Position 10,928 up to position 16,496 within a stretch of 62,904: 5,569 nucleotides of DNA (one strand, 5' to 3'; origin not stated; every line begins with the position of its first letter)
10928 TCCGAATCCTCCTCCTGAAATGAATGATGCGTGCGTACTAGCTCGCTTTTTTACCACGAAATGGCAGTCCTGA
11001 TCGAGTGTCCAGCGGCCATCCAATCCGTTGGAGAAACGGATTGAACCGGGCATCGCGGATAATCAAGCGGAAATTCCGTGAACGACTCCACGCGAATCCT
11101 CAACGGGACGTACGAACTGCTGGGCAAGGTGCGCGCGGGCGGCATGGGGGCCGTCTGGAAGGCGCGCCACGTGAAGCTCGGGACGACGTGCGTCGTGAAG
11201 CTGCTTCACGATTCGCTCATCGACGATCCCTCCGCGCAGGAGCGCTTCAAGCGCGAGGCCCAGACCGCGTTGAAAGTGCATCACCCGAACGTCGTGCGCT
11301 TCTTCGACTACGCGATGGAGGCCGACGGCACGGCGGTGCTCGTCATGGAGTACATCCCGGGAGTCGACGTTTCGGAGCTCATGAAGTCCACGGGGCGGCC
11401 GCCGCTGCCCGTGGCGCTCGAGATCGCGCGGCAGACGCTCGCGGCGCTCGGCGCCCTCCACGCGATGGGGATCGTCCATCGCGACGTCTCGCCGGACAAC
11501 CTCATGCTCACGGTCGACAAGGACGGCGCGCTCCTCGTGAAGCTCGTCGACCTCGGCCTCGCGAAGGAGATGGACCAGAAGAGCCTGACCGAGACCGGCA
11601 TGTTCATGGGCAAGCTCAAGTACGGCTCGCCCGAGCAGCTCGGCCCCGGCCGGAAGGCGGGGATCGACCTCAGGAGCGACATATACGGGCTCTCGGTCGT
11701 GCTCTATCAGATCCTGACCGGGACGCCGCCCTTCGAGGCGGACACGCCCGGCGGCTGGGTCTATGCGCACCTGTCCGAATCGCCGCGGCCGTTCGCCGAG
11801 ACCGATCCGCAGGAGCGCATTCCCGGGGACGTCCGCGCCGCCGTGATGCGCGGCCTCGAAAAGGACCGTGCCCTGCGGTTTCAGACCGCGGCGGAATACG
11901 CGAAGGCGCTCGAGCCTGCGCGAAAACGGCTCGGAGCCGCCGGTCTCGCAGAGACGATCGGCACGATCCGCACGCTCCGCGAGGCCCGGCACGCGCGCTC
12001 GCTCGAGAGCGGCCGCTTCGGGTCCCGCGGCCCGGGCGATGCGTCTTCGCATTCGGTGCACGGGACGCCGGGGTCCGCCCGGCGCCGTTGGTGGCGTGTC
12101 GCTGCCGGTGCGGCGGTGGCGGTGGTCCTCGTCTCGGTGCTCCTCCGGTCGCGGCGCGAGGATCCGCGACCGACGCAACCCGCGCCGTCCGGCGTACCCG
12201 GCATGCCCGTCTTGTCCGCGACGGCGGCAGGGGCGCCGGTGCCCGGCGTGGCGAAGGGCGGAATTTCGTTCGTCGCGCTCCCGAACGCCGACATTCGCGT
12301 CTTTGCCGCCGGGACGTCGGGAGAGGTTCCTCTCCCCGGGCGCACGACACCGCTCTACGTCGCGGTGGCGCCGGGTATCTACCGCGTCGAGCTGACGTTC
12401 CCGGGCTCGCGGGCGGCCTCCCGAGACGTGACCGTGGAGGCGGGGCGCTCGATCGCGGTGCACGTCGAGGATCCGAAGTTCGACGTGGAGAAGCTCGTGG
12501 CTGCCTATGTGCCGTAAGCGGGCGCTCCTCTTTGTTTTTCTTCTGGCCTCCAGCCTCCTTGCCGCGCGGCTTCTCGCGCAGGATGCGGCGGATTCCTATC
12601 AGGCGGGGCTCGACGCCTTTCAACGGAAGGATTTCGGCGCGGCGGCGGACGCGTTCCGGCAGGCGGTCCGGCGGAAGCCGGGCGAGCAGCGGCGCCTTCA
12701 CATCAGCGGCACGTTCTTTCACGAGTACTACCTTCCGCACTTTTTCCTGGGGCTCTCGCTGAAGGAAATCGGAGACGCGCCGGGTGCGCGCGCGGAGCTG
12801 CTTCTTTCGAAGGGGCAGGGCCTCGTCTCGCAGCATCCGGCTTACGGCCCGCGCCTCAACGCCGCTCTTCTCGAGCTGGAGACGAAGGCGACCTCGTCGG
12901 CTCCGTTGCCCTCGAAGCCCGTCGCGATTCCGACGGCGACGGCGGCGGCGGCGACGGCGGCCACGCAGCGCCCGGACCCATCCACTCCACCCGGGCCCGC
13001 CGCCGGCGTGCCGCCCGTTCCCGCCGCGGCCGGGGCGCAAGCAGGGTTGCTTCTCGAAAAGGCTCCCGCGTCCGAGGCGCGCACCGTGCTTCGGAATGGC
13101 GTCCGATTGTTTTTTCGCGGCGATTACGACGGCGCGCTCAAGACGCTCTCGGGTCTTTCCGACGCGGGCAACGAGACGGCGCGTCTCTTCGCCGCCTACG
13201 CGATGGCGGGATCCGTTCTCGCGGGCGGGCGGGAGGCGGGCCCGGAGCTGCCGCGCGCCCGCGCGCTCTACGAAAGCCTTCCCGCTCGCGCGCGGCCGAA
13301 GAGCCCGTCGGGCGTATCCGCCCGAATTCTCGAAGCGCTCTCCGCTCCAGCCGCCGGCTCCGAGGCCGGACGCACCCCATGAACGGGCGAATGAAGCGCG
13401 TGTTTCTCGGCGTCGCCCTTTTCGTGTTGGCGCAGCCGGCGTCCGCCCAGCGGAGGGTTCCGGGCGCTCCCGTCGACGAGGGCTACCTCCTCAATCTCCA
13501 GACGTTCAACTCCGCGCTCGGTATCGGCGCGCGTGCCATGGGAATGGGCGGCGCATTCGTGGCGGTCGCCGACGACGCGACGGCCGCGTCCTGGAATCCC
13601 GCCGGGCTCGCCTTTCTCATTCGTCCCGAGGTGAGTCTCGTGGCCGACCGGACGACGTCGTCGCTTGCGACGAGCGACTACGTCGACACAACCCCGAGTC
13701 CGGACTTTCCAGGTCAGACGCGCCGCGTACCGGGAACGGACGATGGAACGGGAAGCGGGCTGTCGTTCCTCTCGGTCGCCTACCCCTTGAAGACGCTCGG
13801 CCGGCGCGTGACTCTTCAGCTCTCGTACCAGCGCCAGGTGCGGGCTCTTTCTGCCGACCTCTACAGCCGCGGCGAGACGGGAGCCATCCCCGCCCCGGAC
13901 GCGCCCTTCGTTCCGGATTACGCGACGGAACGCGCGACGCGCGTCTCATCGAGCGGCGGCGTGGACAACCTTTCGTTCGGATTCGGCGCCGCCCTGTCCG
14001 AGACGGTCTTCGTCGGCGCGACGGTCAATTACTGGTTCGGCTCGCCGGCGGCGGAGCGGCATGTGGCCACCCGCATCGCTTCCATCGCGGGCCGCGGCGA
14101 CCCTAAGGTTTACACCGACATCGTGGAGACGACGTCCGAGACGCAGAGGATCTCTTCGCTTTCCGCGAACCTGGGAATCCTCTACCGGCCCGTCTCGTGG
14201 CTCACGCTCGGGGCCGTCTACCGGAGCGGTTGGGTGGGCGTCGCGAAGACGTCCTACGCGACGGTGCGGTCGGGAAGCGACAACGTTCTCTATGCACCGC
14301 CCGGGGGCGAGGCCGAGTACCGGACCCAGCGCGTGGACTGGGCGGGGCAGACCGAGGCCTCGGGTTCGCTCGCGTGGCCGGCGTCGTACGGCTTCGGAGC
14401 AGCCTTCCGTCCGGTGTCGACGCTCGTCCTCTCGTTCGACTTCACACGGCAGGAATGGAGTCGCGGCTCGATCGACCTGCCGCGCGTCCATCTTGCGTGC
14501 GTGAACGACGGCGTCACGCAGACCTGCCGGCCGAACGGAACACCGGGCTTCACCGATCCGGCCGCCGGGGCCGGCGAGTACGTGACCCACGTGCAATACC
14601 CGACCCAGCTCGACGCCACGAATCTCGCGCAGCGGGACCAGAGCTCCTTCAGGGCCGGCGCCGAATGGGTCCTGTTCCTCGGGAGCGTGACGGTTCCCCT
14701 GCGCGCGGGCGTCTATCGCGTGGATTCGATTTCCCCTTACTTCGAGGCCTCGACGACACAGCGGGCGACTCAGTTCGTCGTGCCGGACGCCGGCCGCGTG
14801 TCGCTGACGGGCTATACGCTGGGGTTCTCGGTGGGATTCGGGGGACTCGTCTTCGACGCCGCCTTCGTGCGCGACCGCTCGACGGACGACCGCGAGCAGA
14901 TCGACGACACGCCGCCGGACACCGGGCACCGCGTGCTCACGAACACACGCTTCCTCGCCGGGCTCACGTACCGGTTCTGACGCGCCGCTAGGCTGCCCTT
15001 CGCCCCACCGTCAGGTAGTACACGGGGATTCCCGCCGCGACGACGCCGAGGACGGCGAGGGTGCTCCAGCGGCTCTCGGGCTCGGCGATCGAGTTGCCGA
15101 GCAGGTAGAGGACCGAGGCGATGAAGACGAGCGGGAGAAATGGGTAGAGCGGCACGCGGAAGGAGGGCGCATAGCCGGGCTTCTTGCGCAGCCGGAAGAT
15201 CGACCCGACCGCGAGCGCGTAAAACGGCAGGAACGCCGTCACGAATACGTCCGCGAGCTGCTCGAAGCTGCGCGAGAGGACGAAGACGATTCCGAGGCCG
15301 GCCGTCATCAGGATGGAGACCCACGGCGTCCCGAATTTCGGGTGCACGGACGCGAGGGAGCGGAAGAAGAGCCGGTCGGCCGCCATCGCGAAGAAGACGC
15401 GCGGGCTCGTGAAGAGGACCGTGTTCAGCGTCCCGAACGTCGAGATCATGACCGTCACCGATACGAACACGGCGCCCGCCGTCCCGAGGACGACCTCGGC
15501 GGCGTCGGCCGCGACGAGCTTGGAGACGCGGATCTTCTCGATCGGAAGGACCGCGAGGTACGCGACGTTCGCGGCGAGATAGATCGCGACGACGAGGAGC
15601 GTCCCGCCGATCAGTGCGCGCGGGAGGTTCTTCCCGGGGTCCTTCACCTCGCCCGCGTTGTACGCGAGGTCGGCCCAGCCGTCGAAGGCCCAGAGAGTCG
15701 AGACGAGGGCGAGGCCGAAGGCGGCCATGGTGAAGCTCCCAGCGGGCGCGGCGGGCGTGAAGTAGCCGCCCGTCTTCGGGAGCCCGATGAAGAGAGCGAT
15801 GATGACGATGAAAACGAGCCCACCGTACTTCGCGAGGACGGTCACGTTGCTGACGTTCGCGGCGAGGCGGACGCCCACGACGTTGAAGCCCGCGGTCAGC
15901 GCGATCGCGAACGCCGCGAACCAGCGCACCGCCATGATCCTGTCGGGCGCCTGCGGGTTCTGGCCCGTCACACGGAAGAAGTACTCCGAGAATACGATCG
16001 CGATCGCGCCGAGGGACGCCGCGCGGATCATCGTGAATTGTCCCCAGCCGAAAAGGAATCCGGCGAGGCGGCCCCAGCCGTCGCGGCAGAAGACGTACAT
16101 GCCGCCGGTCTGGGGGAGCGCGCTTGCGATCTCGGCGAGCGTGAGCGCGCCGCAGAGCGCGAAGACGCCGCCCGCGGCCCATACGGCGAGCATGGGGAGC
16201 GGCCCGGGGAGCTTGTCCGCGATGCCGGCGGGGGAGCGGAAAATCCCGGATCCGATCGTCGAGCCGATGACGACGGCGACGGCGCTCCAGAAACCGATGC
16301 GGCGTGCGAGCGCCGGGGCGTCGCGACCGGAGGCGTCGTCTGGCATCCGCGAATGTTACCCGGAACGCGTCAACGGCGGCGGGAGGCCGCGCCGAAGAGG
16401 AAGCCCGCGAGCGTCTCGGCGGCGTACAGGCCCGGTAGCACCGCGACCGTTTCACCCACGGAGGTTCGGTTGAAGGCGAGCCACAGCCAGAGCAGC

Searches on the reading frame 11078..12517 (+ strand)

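Call 69: search_protein_families(library=pfam, proteins=[window:11078-12517:+], max_evalue=0.00001)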
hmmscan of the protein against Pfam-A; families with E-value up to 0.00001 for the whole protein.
window:11078-12517:+ (479 aa): 5 families
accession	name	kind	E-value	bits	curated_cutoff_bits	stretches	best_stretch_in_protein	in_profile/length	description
PF00069.31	Pkinase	-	5.2e-38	131.4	31.7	1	12-230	1-208/263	Protein kinase domain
PF07714.23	PK_Tyr_Ser-Thr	-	1.7e-24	87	23.1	1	17-221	6-207/258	Protein tyrosine and serine/threonine kinase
PF17667.7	Pkinase_fungal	-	7.7e-07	28.6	24.1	1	114-172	289-355/387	Fungal protein kinase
PF03109.22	ABC1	-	2.2e-06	27.4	22.9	1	53-169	116-221/244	ABC1 atypical kinase-like domain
PF01636.29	APH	-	9.5e-06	26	23.2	0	35-129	17-109/239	Phosphotransferase enzyme family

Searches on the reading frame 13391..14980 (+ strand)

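Call 69: search_protein_families(library=pfam, proteins=[window:13391-14980:+], max_evalue=0.00001)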
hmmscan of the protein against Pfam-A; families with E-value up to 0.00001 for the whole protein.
window:13391-14980:+ (529 aa): 1 family
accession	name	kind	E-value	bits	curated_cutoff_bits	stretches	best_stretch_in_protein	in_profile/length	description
PF03349.22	Toluene_X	-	8.3e-09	34.8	29.7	0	43-94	21-68/421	Outer membrane protein transport protein (OMPP1/FadL/TodX)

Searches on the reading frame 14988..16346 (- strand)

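Call 69: search_protein_families(library=pfam, proteins=[window:14988-16346:-], max_evalue=0.00001)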
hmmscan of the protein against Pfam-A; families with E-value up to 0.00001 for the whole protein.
window:14988-16346:- (452 aa): 2 families
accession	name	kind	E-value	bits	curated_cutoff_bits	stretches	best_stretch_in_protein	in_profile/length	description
PF13520.12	AA_permease_2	-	1.2e-58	199.5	27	1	17-417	1-405/427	Amino acid permease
PF00324.27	AA_permease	-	1.1e-31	110.5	24.6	1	26-385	6-380/470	Amino acid permease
